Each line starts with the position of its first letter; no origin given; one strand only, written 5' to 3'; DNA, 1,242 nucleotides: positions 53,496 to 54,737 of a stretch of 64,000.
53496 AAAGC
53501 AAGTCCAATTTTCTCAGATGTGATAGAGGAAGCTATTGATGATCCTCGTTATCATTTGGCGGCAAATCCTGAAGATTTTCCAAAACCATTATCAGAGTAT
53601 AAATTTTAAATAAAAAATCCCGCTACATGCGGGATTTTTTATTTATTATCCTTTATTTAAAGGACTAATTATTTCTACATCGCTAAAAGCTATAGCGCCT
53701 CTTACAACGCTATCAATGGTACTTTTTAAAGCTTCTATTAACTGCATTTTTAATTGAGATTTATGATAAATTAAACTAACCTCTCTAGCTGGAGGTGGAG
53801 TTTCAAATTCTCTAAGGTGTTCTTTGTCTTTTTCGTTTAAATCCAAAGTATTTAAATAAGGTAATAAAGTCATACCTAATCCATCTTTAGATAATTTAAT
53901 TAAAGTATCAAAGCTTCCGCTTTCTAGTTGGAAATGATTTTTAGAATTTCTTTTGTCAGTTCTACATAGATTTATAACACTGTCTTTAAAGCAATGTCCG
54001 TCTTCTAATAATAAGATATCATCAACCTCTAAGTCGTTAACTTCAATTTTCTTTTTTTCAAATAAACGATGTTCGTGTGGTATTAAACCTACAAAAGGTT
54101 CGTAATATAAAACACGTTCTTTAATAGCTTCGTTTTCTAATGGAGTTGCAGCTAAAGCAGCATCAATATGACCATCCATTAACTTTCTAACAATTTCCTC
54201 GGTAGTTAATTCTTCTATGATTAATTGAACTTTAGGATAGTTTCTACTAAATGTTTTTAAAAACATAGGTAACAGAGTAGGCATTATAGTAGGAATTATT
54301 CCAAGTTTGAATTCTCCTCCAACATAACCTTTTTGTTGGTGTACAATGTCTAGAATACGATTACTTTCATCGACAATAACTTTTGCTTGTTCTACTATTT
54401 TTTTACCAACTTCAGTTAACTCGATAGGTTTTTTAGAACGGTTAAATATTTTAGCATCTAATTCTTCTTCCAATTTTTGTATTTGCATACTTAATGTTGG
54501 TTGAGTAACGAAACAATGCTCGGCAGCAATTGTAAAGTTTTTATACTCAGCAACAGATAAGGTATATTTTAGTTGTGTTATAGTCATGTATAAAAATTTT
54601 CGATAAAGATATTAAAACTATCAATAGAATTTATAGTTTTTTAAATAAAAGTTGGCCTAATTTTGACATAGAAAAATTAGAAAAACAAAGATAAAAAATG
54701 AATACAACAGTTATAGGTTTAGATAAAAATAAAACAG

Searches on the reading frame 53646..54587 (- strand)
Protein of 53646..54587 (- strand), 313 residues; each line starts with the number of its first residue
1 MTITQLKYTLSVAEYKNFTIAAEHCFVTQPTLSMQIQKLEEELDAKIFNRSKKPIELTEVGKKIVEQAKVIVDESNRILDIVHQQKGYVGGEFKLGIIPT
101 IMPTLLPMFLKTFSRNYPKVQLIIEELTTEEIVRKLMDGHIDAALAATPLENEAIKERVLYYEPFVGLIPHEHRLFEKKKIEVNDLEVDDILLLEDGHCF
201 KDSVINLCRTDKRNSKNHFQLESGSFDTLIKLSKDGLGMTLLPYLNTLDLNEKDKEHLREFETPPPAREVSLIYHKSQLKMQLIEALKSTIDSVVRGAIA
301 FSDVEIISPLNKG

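Call 97: search_protein_families(library=ncbifam, proteins=[window:53646-54587:-], max_evalue=1e-15)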
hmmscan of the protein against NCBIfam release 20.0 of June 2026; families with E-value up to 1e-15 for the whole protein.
window:53646-54587:- (313 aa): 30 families (the best 25 are shown)
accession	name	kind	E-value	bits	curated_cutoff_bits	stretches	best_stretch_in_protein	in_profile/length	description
NF008361.0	PRK11151.1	equivalog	3.3e-61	207.2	329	1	1-296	1-294/305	DNA-binding transcriptional regulator OxyR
NF050018.1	StrsTransRegOxyRFcella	equivalog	1.3e-50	172.6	500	1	2-291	2-285/289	oxidative stress transcriptional regulator OxyR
NF053705.1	TransRegGltCGpos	equivalog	5.3e-44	150.6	350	1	1-278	1-276/300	glutamate biosynthesis transcriptional regulator GltC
NF040786.1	LysR_Sec_metab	equivalog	8e-44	149.8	250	1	1-293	1-296/298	selenium metabolism-associated LysR family transcriptional regulator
NF047520.1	trans_act_CidR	equivalog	3.1e-43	148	415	1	1-278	1-275/292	cidABC operon transcriptional activator CidR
NF008416.0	PRK11242.1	equivalog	1.2e-42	146.3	277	1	2-282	2-278/300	transcriptional regulator CynR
NF045775.1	acetoin_reg_AlsR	exception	1.4e-41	142.9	430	1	1-251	1-251/290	acetoin biosynthesis transcriptional regulator AlsR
NF007385.0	PRK09906.1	equivalog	1.4e-35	122.8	356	1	1-284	1-281/296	DNA-binding transcriptional regulator HcaR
TIGR03339.1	phn_lysR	subfamily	1.7e-31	109.5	341.1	1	5-230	1-221/279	aminoethylphosphonate catabolism associated LysR family transcriptional regulator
NF007439.0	PRK09986.1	equivalog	7.6e-28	97.7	290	1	5-243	11-250/296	LysR family transcriptional regulator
NF058504.1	TransRegCcpCBac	equivalog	2.1e-26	93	400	1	1-292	1-285/287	transcriptional regulator CcpC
NF047711.1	PutUtilRegPtrR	equivalog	1.5e-25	89.9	400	1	1-282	1-274/283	putrescine utilization regulator PtrR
NF008722.0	PRK11716.1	equivalog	6.2e-25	87.8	246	1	1-290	1-289/293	HTH-type transcriptional activator IlvY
NF009327.0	PRK12684.1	subfamily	4.2e-24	85.3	402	1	1-195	1-198/313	CysB family HTH-type transcriptional regulator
NF009326.0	PRK12681.1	equivalog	1.7e-22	80.3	436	1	1-190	1-193/324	HTH-type transcriptional regulator CysB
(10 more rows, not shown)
